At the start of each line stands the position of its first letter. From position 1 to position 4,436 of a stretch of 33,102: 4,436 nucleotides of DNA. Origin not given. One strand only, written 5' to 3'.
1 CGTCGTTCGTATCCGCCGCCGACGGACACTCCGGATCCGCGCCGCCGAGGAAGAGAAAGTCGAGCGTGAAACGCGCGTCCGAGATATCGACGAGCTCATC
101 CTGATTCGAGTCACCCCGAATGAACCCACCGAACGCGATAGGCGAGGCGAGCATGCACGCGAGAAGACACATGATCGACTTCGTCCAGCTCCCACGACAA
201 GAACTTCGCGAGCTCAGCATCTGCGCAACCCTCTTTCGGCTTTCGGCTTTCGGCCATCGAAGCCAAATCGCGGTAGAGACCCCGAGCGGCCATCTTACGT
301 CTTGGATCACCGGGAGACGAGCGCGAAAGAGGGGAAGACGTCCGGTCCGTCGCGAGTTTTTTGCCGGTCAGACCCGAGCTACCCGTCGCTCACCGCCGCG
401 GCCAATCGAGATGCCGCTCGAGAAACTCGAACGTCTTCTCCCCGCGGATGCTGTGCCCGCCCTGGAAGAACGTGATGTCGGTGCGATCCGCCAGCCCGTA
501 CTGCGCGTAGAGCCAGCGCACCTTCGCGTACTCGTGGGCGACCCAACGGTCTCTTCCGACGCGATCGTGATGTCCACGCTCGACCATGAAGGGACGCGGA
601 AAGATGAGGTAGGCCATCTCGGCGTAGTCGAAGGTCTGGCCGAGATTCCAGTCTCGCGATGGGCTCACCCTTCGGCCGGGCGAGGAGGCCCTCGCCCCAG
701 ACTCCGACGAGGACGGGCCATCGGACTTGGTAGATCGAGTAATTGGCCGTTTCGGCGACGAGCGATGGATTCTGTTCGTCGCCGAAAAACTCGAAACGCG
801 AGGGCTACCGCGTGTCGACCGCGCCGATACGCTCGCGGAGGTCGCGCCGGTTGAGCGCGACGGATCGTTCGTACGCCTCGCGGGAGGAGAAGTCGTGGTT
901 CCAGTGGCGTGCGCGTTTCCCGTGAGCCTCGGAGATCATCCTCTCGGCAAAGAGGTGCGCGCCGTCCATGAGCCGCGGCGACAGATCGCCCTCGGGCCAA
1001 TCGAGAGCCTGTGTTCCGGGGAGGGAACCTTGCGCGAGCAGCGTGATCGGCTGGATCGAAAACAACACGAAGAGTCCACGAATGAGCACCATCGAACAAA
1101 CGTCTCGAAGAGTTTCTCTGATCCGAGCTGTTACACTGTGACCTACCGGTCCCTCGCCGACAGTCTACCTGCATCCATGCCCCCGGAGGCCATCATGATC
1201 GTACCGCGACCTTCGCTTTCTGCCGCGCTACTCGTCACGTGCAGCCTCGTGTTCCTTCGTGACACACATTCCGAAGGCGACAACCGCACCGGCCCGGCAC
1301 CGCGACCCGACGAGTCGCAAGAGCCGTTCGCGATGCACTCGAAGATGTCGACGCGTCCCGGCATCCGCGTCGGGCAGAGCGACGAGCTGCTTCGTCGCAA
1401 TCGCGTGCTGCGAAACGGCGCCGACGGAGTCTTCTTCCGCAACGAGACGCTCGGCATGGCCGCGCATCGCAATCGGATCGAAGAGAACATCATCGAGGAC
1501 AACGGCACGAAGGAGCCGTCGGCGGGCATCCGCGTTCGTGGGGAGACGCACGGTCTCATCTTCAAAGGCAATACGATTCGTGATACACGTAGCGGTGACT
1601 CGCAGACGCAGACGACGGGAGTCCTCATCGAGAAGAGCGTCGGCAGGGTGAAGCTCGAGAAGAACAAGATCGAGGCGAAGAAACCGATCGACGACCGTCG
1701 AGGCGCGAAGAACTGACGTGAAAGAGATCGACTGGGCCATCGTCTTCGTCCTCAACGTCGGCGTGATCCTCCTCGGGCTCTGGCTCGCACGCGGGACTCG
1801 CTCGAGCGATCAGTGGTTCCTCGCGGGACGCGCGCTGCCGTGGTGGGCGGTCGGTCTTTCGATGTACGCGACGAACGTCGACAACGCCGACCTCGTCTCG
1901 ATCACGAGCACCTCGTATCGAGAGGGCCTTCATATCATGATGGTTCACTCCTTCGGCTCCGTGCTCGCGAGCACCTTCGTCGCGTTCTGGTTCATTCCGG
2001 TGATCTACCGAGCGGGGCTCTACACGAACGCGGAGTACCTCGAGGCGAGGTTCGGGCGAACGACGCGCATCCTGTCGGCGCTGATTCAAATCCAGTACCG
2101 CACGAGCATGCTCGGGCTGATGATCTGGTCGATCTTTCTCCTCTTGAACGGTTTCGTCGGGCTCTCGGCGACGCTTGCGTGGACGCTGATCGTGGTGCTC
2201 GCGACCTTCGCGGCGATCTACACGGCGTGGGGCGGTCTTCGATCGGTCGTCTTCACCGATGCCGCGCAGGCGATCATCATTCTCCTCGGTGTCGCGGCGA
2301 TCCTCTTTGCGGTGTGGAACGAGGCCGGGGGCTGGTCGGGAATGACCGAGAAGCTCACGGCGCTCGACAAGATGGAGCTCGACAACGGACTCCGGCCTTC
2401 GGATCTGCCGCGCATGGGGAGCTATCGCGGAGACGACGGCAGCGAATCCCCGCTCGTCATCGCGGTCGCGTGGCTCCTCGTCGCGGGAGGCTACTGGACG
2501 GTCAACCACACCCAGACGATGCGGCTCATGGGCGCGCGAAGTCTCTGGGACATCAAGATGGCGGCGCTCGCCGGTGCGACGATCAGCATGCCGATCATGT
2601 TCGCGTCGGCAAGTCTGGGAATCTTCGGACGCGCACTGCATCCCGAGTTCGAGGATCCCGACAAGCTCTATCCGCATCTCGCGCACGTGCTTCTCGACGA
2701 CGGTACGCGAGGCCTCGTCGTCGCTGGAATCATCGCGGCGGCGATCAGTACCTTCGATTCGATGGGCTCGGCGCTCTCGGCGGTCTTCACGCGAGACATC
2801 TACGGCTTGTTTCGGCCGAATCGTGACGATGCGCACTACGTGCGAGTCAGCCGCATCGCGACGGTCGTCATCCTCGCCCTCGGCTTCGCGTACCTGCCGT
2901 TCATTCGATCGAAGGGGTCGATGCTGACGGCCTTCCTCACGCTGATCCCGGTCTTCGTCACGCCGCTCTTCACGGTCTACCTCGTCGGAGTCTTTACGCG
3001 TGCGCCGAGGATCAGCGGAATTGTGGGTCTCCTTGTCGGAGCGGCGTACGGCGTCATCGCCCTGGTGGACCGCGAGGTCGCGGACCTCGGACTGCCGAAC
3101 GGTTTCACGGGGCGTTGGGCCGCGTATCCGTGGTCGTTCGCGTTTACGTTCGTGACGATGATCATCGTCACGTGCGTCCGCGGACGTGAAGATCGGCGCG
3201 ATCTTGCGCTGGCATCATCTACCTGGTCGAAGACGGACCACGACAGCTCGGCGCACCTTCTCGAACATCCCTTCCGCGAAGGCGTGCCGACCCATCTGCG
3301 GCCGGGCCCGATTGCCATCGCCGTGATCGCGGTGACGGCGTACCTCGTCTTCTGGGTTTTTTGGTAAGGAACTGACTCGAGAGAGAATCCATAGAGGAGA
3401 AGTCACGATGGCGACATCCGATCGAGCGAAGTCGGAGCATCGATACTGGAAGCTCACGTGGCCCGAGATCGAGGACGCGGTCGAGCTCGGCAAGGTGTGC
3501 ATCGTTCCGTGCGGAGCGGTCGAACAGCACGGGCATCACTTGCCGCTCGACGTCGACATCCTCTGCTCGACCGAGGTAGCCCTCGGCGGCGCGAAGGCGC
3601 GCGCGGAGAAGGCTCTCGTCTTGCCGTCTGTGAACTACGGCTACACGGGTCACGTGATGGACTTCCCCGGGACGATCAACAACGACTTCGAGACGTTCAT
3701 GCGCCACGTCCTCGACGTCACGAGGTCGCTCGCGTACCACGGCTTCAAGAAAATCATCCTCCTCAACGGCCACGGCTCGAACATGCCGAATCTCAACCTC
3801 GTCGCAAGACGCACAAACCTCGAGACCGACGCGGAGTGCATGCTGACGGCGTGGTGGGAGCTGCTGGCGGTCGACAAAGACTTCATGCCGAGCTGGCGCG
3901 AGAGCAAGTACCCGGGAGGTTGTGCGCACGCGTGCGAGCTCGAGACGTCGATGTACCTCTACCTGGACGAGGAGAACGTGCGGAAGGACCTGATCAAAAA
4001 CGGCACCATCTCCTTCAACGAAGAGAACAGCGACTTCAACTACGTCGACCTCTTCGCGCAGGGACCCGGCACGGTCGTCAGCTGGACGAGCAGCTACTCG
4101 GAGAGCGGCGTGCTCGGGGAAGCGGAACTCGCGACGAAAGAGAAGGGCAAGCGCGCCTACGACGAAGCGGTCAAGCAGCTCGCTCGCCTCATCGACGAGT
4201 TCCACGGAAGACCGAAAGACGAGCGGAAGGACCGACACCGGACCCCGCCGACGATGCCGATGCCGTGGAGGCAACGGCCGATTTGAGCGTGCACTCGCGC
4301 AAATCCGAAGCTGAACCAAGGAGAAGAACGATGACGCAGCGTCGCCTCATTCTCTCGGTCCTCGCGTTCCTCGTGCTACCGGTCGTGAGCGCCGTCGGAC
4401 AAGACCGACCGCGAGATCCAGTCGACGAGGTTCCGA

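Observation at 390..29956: Mosaic of flawless long ORFs and about ten decayed genes: lesions are clustered, not random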

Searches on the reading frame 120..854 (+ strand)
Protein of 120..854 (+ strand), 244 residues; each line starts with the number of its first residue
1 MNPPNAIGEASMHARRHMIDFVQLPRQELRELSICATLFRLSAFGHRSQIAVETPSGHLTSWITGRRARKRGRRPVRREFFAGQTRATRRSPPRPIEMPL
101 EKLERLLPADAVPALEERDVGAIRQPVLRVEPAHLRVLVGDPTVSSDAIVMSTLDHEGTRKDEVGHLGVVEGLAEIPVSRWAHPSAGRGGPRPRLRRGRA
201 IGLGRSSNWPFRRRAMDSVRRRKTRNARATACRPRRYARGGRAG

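Call 6: search_protein_families(library=pfam, proteins=[window:120-854:+], max_evalue=0.01)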
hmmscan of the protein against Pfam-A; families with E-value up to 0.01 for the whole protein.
window:120-854:+ (244 aa): 0 families

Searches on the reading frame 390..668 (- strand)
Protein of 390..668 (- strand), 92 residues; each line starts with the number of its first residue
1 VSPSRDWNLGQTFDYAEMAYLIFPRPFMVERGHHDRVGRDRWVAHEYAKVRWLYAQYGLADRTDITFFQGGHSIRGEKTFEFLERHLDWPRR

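Call 18: search_protein_families(library=pfam, proteins=[window:393-659:-], max_evalue=0.1)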
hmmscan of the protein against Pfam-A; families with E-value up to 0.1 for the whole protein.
seq(89 aa): 0 families

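Call 35: find_encoding_contigs(protein=window:390-668:-, flank=10000, max_places=4)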
Protein window:390-668:- (92 aa): 1 contig read that carries it; 1 place shown.
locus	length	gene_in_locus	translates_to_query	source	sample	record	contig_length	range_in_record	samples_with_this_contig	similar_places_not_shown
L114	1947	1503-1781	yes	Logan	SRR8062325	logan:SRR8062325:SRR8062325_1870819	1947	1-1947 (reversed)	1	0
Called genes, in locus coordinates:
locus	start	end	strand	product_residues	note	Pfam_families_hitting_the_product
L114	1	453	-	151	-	?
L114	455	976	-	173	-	PF13229:Beta_helix, PF05048:NosD (faint)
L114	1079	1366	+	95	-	-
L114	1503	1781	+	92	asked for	-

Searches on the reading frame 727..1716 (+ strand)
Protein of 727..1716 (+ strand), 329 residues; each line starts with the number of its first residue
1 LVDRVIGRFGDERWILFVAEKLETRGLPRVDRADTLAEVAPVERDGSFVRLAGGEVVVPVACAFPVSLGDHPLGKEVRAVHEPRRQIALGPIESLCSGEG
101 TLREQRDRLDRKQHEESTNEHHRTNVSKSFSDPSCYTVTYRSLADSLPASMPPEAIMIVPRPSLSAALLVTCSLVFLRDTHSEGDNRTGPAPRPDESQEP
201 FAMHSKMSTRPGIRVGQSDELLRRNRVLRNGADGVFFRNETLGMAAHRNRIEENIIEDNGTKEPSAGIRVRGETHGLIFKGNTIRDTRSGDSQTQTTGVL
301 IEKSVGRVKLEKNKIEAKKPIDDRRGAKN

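Call 6: search_protein_families(library=pfam, proteins=[window:727-1716:+], max_evalue=0.01)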
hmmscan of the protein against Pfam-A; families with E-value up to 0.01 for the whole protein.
window:727-1716:+ (329 aa): 2 families
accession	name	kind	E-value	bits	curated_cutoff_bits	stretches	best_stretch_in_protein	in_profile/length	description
PF13229.12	Beta_helix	-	2.7e-07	30.8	25.9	1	210-316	23-111/158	Right handed beta helix region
PF05048.19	NosD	-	7e-05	22.8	23.6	1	212-316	40-124/212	Periplasmic copper-binding protein (NosD)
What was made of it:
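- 1177..1716 (+): Short (173-179 aa) right-handed beta-helix ORF with a signal-like N-terminus. Remnant status is not established. Pfam Beta_helix positions 23-111 of 158 (call 6).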

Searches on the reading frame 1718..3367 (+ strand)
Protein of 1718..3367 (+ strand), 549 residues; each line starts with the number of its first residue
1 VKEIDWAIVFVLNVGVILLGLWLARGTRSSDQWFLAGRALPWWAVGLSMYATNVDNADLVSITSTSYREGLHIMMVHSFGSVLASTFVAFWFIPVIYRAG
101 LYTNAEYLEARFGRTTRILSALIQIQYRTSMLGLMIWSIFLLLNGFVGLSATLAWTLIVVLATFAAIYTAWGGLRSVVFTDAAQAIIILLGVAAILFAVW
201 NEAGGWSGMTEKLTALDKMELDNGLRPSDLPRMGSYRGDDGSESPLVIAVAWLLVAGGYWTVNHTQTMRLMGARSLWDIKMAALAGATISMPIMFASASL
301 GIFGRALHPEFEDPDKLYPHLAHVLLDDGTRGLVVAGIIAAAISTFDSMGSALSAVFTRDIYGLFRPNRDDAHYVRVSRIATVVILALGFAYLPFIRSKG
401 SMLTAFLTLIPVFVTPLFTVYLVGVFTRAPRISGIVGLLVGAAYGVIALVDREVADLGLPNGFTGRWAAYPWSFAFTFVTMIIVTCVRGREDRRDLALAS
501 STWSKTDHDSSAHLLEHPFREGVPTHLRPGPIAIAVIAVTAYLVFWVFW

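Call 5: search_protein_families(library=pfam, proteins=[window:1718-3367:+], max_evalue=0.01)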
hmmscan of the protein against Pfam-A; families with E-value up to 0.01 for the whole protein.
window:1718-3367:+ (549 aa): 1 family
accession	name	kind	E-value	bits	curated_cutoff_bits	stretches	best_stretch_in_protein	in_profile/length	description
PF00474.23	SSF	-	2.6e-46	158.7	22.8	1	33-429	1-393/406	Sodium:solute symporter family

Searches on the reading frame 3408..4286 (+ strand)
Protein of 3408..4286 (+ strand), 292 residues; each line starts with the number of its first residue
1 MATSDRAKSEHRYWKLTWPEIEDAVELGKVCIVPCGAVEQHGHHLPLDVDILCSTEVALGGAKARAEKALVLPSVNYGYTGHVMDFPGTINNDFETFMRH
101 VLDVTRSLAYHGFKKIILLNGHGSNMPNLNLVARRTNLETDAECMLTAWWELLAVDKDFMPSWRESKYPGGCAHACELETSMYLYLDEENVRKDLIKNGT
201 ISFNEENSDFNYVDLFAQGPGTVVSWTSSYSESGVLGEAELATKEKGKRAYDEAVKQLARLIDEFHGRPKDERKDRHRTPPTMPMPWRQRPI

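Call 5: search_protein_families(library=pfam, proteins=[window:3408-4286:+], max_evalue=0.01)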
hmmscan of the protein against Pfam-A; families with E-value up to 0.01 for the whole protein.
window:3408-4286:+ (292 aa): 1 family
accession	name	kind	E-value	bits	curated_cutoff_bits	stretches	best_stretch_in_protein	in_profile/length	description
PF02633.19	Creatininase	-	4.2e-64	216.7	31.3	1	15-262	2-238/238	Creatinine amidohydrolase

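Call 14: find_encoding_contigs(protein=window:3408-4286:+, flank=10000, max_places=8)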
Protein window:3408-4286:+ (292 aa): 17 contigs read that carry it; 8 places shown.
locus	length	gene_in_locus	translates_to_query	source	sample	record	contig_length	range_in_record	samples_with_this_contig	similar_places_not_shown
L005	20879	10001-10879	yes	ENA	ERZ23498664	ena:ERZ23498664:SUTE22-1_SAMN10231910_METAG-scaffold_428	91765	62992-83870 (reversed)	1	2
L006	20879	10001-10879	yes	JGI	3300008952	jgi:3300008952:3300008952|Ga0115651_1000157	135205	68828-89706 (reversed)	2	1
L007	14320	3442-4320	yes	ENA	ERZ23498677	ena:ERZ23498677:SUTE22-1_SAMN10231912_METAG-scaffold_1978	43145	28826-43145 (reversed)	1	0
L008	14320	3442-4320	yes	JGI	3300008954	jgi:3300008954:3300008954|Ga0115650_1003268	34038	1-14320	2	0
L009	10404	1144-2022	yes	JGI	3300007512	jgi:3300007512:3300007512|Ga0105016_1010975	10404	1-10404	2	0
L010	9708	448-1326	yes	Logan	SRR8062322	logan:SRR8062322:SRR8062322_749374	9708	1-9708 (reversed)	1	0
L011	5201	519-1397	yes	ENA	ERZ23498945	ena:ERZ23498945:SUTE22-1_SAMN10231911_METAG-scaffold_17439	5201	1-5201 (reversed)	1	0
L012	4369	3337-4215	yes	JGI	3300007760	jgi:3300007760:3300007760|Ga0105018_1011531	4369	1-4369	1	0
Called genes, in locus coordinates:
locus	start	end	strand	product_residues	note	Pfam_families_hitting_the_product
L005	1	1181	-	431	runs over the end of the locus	PF06167:Peptidase_M90, PF13181:TPR_8 (faint), PF13428:TPR_14 (faint), PF13371:TPR_9, PF13414:TPR_11 (weak), PF13432:TPR_16, PF13431:TPR_17 (weak), PF00515:TPR_1 (weak), +2 more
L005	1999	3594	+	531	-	PF00595:PDZ (faint), PF13180:PDZ_2 (weak), PF17820:PDZ_6 (faint), PF03572:Peptidase_S41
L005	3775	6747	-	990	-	PF17957:Big_7 (faint)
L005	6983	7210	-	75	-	-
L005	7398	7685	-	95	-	-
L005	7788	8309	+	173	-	PF13229:Beta_helix, PF05048:NosD (faint)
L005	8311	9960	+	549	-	PF00474:SSF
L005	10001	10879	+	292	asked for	PF02633:Creatininase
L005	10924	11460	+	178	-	PF00561:Abhydrolase_1, PF12697:Abhydrolase_6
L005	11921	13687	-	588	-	-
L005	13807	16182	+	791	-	PF03176:MMPL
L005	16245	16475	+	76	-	-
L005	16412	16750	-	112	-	PF03193:RsgA_GTPase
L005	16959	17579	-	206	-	PF14385:DUF4416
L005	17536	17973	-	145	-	PF19502:DUF6036 (weak)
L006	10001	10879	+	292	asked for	PF02633:Creatininase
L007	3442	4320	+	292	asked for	PF02633:Creatininase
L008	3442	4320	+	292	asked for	PF02633:Creatininase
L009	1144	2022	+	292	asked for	PF02633:Creatininase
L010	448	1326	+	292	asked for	PF02633:Creatininase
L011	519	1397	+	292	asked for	PF02633:Creatininase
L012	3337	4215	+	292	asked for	PF02633:Creatininase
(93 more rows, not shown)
